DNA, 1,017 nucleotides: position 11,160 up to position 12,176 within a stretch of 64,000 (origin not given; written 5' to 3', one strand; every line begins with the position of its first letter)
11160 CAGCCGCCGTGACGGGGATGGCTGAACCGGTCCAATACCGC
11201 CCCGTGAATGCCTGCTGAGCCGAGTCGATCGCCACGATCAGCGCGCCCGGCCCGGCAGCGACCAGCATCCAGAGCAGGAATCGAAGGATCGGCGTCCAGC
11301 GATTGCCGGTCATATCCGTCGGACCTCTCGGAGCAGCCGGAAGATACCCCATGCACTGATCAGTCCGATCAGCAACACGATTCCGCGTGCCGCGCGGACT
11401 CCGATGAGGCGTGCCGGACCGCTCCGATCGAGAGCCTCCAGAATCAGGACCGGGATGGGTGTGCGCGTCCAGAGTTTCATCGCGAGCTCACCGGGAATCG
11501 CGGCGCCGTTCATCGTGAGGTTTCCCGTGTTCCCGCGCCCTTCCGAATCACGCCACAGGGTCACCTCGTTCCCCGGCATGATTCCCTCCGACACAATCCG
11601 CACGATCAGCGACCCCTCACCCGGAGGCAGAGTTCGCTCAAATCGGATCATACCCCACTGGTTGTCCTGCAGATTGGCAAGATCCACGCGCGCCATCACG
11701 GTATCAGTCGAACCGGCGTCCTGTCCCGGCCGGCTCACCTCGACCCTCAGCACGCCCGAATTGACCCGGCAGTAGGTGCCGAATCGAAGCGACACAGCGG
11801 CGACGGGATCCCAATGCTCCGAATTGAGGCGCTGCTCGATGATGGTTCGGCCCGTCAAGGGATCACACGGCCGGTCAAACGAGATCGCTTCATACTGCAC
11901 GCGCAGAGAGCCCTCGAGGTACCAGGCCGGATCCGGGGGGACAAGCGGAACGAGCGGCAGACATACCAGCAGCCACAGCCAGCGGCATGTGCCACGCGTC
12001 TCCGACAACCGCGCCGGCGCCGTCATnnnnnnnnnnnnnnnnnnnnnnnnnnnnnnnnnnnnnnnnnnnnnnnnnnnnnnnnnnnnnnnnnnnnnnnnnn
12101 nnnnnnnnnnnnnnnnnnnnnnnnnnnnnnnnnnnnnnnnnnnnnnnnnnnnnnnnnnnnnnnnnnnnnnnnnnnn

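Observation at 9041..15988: Four-gene operon: 1321-aa Ser/Thr kinase-STAND NTPase-TPR protein with a secreted unknown protein, a TPR protein and a DUF2142-like membrane protein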

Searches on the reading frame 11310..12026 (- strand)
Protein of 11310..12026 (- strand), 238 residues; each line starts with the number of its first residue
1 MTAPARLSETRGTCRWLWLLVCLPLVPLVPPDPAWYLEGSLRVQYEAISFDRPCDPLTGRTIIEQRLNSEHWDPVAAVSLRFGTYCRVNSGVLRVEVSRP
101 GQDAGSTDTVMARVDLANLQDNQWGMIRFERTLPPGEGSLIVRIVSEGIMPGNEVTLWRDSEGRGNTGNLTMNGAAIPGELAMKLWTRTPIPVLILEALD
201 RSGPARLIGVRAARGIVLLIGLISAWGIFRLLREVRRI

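Call 8: search_protein_families(library=pfam, proteins=[window:11310-12026:-], max_evalue=0.01)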
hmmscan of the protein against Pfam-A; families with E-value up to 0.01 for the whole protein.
window:11310-12026:- (238 aa): 0 families

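Call 16: find_homologous_proteins(query=window:11310-12026:-)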
Query window:11310-12026:- (238 aa): 3 proteins with E <= 0.001 among 1116 candidates.
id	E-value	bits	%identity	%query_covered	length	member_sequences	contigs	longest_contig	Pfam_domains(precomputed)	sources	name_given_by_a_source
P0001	3.0e-155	533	100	100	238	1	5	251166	-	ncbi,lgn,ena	-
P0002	2.6e-114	399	74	100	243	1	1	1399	-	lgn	-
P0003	8.3e-85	302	59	100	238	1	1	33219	-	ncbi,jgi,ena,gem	-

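Call 18: find_encoding_contigs(protein=P0003, flank=10000, max_places=4)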
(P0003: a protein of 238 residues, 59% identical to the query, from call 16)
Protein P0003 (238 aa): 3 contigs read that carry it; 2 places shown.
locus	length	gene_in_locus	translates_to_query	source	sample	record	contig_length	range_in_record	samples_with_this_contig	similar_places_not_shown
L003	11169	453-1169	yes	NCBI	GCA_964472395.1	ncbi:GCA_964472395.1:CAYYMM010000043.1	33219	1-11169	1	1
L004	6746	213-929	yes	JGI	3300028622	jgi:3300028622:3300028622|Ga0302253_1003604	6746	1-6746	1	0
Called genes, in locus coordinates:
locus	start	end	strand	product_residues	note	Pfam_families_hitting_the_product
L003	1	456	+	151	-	?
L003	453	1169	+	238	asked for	-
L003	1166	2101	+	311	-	PF07719:TPR_2 (faint), PF13424:TPR_12 (faint), PF13428:TPR_14 (faint), PF14559:TPR_19 (faint), PF00515:TPR_1 (faint), PF13176:TPR_7 (faint)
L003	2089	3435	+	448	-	PF09913:DUF2142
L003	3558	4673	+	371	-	PF00437:T2SSE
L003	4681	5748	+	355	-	PF00437:T2SSE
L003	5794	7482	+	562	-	PF00586:AIRS, PF02769:AIRS_C, PF00551:Formyl_trans_N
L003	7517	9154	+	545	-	-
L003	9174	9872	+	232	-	PF01694:Rhomboid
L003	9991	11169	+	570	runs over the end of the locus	PF03485:Arg_tRNA_synt_N, PF00750:tRNA-synt_1d, PF05746:DALR_1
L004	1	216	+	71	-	?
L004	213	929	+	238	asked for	-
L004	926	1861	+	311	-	PF07719:TPR_2 (faint), PF13424:TPR_12 (faint), PF13428:TPR_14 (faint), PF14559:TPR_19 (faint), PF00515:TPR_1 (faint), PF13176:TPR_7 (faint)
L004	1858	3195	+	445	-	PF09913:DUF2142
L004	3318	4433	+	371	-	PF00437:T2SSE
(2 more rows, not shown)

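Call 19: find_encoding_contigs(protein=P0002, flank=10000, max_places=4)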
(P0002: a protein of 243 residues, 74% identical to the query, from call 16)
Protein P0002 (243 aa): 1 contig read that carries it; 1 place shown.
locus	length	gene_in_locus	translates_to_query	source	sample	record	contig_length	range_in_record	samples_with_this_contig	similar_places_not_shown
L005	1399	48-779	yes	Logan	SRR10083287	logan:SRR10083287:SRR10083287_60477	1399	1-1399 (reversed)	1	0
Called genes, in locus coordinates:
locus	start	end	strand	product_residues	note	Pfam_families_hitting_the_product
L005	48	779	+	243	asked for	-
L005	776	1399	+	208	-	?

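Call 30: search_protein_families(library=padloc, proteins=[window:11310-12026:-], max_evalue=0.01)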
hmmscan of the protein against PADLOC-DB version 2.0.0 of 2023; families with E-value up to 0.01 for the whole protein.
window:11310-12026:- (238 aa): 0 families

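Call 40: predict_structure(alignment_id=A2)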
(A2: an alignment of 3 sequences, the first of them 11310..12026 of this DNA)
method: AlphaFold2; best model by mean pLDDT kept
length: 238 residues; sequences in the alignment: 3
mean_pLDDT: 47.2   pTM: 0.41
mean pLDDT of the five models: 47.2, 45.9, 45.5, 42.5, 42.4
residues with pLDDT >= 90: 0; 70-90: 23; 50-70: 72; < 50: 143
segments of 3 or more residues with pLDDT < 50: 1-20, 22-43, 45-78, 131-139, 160-210
pLDDT, mean of each block of 10 residues (from residue 1): 36 45 36 32 45 31 27 39 52 62 55 68 55 44 59 50 37 34 36 34 34 70 85 71
secondary structure, 60 per line:
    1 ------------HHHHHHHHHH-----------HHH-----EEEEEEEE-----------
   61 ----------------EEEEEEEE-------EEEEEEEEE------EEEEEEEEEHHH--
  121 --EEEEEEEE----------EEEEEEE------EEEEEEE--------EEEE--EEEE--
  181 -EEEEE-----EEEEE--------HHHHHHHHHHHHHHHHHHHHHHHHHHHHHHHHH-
elements in order: H13-22 E42-49 E77-84 E92-100 E107-115 E123-130 E141-147 E154-160 E169-172 E175-178 E182-186 E192-196 H205-237

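Call 41: search_protein_representatives(alignment_id=A2)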
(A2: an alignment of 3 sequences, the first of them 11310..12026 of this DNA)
Query: 3 sequences, 243 profile positions. Proteins with E-value up to 0.001 (for the whole library): 179; up to 1e-10: 11; up to 1e-30: 2. The best 150 are listed.
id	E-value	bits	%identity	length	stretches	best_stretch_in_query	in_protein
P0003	2.8e-138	475.1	-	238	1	1-243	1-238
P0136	3.0e-31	124.7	-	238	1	17-234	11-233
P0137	7.3e-17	77.6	-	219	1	55-190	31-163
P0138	1.2e-16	77.0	-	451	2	58-200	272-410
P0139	1.1e-14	70.5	-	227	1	24-210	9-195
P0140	2.8e-13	65.9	-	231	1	20-190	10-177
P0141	3.2e-13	65.7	-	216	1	54-206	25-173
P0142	5.2e-13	65.0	-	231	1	22-214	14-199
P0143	4.9e-12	61.8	-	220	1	32-196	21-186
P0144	1.9e-11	59.9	-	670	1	22-191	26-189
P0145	2.6e-11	59.4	-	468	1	54-191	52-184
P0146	1.8e-10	56.7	-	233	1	50-206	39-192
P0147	7.8e-10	54.6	-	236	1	56-190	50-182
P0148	1.2e-09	54.0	-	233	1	16-186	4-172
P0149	3.9e-09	52.3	-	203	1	79-204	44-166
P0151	6.3e-09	51.6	-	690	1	24-198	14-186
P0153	1.0e-08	51.0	-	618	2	51-189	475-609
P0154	2.8e-08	49.5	-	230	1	19-211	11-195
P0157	5.5e-08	48.5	-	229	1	46-187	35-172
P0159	6.7e-08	48.3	-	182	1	20-191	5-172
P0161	1.3e-07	47.3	-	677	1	60-203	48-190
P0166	1.8e-07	46.8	-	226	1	27-228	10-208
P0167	2.7e-07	46.3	-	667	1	66-191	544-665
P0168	2.9e-07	46.2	-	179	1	48-192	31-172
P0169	3.3e-07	46.0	-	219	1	40-234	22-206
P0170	3.4e-07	46.0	-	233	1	24-191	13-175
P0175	5.6e-07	45.3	-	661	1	49-193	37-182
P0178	8.3e-07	44.7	-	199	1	61-197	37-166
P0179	9.2e-07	44.5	-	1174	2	68-208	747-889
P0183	1.3e-06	44.1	-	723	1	58-190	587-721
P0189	2.4e-06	43.2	-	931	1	65-184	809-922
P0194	3.9e-06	42.5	-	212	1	57-192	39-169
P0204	8.2e-06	41.4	-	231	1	60-200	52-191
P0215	1.8e-05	40.3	-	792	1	56-193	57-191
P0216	1.9e-05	40.3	-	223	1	16-192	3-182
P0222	2.9e-05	39.7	-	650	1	62-191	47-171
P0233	4.9e-05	38.9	-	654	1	59-197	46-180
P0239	6.9e-05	38.4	-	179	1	18-191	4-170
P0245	8.4e-05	38.1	-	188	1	61-196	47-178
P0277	3.5e-04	36.1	-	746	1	43-198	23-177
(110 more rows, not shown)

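Call 42: search_protein_families(library=pfam, proteins=[P0138, P0144, P0145, P0151, P0153, P0161, P0167, P0179, P0183, P0189], max_evalue=0.001)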
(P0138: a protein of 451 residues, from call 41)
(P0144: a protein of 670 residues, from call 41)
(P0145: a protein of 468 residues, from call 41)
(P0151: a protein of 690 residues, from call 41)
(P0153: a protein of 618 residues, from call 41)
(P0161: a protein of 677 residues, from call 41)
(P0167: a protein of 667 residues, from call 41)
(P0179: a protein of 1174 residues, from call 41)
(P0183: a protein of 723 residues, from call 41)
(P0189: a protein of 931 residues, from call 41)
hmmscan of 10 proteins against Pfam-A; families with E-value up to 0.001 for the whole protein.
P0138 (451 aa): 0 families

P0144 (670 aa): 1 family
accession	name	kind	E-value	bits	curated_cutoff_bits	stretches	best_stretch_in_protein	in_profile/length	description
PF09913.15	DUF2142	-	7.9e-48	163.6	30.1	1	237-626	2-395/395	Predicted membrane protein (DUF2142)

P0145 (468 aa): 1 family
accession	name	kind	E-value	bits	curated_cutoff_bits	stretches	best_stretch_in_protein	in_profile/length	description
PF09913.15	DUF2142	-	1.2e-25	90.5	30.1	1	234-461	1-241/395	Predicted membrane protein (DUF2142)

P0151 (690 aa): 0 families

P0153 (618 aa): 1 family
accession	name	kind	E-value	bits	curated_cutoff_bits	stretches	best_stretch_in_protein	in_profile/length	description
PF13231.12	PMT_2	-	5.3e-07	30.4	26.1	1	5-130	27-155/160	Dolichyl-phosphate-mannose-protein mannosyltransferase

P0161 (677 aa): 1 family
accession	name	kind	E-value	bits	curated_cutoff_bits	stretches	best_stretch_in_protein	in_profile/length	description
PF09913.15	DUF2142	-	2.6e-35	122.4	30.1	1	225-635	3-394/395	Predicted membrane protein (DUF2142)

P0167 (667 aa): 0 families

P0179 (1174 aa): 4 families
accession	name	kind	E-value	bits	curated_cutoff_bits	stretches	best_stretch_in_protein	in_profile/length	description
PF13692.12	Glyco_trans_1_4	-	8.7e-15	55.7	27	1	210-329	23-142/142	Glycosyl transferases group 1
PF22772.2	WsaF_C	-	1.4e-13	51.3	27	1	552-677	2-132/133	WsaF, C-terminal domain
PF13524.12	Glyco_trans_1_2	-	1.2e-11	45.2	25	1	214-355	8-140/144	Glycosyl transferase-like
PF00534.26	Glycos_transf_1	-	3.4e-08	33.6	26.4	1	210-341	36-170/172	Glycosyl transferases group 1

P0183 (723 aa): 0 families

P0189 (931 aa): 0 families

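Call 45: search_protein_families(library=pfam, alignment_id=A4, max_evalue=0.1)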
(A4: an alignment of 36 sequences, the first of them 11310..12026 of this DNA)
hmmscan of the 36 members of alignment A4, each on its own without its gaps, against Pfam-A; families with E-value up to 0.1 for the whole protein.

A. member 1, window:11310-12026:- (238 aa): 0 families

B. families by the number of members that match (of 36 scanned): 9 families
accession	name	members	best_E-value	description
PF19717.4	DUF6212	1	3.6e-06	Family of unknown function (DUF6212)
PF09696.15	Ctf8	1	0.0014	Ctf8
PF24150.1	C2_SHIP1-2_first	1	0.014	SHIP1/2 first C2 domain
PF13061.11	DUF3923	1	0.026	Protein of unknown function (DUF3923)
PF09379.16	FERM_N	1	0.04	FERM N-terminal domain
PF04864.19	Alliinase_C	1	0.055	Allinase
PF14249.11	Tocopherol_cycl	1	0.086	Tocopherol cyclase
PF24638.1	KH_DEAH11_1st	1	0.089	DEAH11 eukaryotic type KH-domain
PF24053.1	DUF7356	1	0.091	Domain of unknown function (DUF7356)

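Call 48: search_protein_families(library=pfam, alignment_id=A5, max_evalue=0.001)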
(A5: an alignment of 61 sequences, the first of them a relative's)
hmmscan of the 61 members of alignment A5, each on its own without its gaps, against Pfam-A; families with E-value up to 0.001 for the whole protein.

A. member 1, P0138 (451 aa): 0 families

B. families by the number of members that match (of 61 scanned): 36 families (the first 25 are shown)
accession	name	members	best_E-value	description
PF09913.15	DUF2142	19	1.4e-71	Predicted membrane protein (DUF2142)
PF01061.29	ABC2_membrane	3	1.7e-17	ABC-2 type transporter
PF13692.12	Glyco_trans_1_4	3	8.7e-15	Glycosyl transferases group 1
PF00534.26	Glycos_transf_1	3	3.1e-09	Glycosyl transferases group 1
PF13231.12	PMT_2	3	5.3e-07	Dolichyl-phosphate-mannose-protein mannosyltransferase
PF00041.27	fn3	1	2.6e-135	Fibronectin type III domain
PF24677.1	DUF7657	1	7.4e-75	Domain of unknown function (DUF7657)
PF25059.1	FN3_DSCAM-DSCAML_C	1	3.1e-65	DSCAM/DSCAML C-terminal Fn3-like domain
PF24672.1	DUF7654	1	4.6e-37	Domain of unknown function (DUF7654)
PF00535.33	Glycos_transf_2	1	2.6e-32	Glycosyl transferase family 2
PF01757.29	Acyl_transf_3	1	9.8e-23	Acyltransferase domain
PF09586.16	YfhO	1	1.1e-20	Bacterial membrane protein YfhO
PF13641.12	Glyco_tranf_2_3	1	2.2e-19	Glycosyltransferase like family 2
PF24595.1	DUF7619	1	5.6e-18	Domain of unknown function (DUF7619)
PF10111.15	Glyco_tranf_2_2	1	3.8e-14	Glycosyltransferase like family 2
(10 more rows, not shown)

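Call 49: predict_structure(alignment_id=A4)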
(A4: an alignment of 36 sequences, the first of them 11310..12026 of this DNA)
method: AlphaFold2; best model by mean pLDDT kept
length: 238 residues; sequences in the alignment: 36
mean_pLDDT: 88.8   pTM: 0.82
mean pLDDT of the five models: 88.8, 88.8, 88.4, 88.3, 87.8
residues with pLDDT >= 90: 136; 70-90: 88; 50-70: 11; < 50: 3
segments of 3 or more residues with pLDDT < 50: none
pLDDT, mean of each block of 10 residues (from residue 1): 55 79 78 83 94 96 96 97 95 97 90 98 97 96 97 96 78 96 96 85 79 82 84 85
secondary structure, 60 per line:
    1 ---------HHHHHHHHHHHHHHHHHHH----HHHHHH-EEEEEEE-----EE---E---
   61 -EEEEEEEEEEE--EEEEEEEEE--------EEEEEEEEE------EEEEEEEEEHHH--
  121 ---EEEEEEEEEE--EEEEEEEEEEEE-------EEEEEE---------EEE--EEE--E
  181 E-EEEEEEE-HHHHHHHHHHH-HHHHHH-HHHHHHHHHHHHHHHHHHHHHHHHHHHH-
elements in order: H10-28 H33-38 E40-46 E62-72 E75-83 E92-100 E107-115 E124-133 E136-147 E155-160 E170-172 E175-177 E183-189 H191-201 H203-208 H210-237

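Call 51: fold_search(model_id=the predicted structure, library=pdb)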
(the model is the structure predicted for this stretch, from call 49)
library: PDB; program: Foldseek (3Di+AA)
matches with E <= 10: 1649; with E <= 0.001: 2
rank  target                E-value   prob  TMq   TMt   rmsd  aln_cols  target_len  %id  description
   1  8h2i_bG               5.6e-05  1.00  0.44  0.23   5.4       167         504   14  Near-atomic structure of five-fold averaged PBCV-1 capsid (released 2022-11-16)
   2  9euj_G                2.3e-04  1.00  0.43  0.14   6.0       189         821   10  Cryo-EM structure of Staphylococcus aureus bacteriophage phi812 baseplate in the post-contraction state - sheath initi (released 2025-04-09)
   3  9eui_Q                1.8e-03  1.00  0.39  0.12  10.3       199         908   10  Cryo-EM structure of Staphylococcus aureus bacteriophage phi812 baseplate in the post-contraction state - complete (released 2025-04-09)
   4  9jwb_Z                2.2e-03  1.00  0.38  0.44   8.8       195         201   13  Cyanophage A4 capsid asymmetric unit (released 2025-04-09)
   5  3ide_B                4.2e-03  0.89  0.24  0.15  19.0       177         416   11  Structure of IPNV subviral particle (released 2009-12-29)
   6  4jdm_B                4.2e-03  0.87  0.24  0.22  11.1       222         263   11  Secreted Chlamydial Protein PGP3, full-length (released 2013-06-05)
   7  7oxp_A                4.4e-03  0.93  0.29  0.30  11.5       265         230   12  Cryo-EM structure of yeast Sei1 (released 2021-10-13)
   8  8zdp_v                4.9e-03  1.00  0.39  0.14   7.3       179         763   12  Cryo-EM structure of Mycobacteriophage Douge Central fiber (gp20) (released 2025-06-25)
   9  8zdq_v                4.9e-03  1.00  0.39  0.12   7.3       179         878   12  Cryo-EM structure of Mycobacteriophage Douge complete baseplate (gp13, gp17, gp23, gp16, gp18 and gp20) (released 2025-06-25)
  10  3ide_A                4.9e-03  0.87  0.24  0.15  19.0       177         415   11  Structure of IPNV subviral particle (released 2009-12-29)
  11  8yzn                  6.1e-03  0.99  0.27  0.14   7.6       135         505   16  Crystal structural analysis of PaL (released 2024-04-17)
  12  3no8_A                6.1e-03  0.99  0.34  0.45   6.8       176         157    8  Crystal structure of the PHR domain from human BTBD2 Protein (released 2010-08-25)
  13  3hwj_B                6.4e-03  0.97  0.30  0.41   7.0       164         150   12  Crystal structure of the second PHR domain of Mouse Myc-binding protein 2 (MYCBP-2) (released 2009-07-21)
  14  3gbw                  8.4e-03  1.00  0.37  0.51   6.1       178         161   10  Crystal structure of the first PHR domain of the Mouse Myc-binding protein 2 (MYCBP-2) (released 2009-03-24)
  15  8yzo                  8.8e-03  0.99  0.27  0.14   7.6       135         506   16  Crystal structural analysis of PaL mutant L297M (released 2024-04-17)
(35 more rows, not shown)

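Call 55: list_cluster_members(proteins=[P0157, P0166, P0169, P0170, P0154, P0159, P0204, P0216, P0144, P0161])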
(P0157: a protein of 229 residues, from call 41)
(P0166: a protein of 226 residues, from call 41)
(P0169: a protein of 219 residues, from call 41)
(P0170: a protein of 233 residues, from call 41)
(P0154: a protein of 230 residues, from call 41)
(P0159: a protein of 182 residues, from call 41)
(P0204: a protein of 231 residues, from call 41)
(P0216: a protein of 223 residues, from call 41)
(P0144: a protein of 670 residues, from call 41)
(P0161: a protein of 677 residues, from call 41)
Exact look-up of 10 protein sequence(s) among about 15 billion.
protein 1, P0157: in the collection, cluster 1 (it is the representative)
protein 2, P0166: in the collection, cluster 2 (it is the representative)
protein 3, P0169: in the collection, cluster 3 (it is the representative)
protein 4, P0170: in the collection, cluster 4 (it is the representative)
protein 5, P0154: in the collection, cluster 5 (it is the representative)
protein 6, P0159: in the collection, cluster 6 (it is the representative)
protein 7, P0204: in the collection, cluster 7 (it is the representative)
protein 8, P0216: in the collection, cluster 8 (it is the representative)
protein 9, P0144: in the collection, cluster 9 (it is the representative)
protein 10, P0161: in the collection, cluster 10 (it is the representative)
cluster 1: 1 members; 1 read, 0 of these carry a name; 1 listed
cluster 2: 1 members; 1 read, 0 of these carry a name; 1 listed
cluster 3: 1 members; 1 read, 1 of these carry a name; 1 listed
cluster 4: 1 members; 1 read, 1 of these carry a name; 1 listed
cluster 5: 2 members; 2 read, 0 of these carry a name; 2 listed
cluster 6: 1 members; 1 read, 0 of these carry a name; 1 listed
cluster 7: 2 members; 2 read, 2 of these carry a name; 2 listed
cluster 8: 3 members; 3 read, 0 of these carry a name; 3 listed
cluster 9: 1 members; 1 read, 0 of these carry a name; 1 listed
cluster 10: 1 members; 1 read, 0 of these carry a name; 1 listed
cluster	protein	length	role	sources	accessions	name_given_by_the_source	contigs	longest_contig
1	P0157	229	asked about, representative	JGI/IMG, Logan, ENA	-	-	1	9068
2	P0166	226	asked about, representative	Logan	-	-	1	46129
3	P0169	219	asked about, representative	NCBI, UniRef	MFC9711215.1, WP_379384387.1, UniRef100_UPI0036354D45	hypothetical protein ACFTRD_23960 [Paenibacillus sp. NPDC056933] | hypothetical protein n=1 Tax=Paenibacillus sp. NPDC056933 TaxID=3345968 ...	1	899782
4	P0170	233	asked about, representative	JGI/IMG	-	hypothetical protein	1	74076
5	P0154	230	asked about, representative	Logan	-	-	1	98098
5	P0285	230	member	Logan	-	-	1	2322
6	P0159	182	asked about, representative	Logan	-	-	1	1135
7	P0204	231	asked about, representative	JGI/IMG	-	hypothetical protein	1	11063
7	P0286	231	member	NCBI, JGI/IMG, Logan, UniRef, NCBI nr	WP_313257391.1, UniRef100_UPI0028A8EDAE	hypothetical protein [Lacrimispora sp.] | hypothetical protein | hypothetical protein n=1 Tax=Lacrimispora sp. TaxID=2719234 RepID=UPI0028A8EDAE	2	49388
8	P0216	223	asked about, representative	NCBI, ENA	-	-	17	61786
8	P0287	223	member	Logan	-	-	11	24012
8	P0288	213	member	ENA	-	-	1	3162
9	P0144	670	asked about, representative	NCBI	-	-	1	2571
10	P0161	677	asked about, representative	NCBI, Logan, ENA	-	-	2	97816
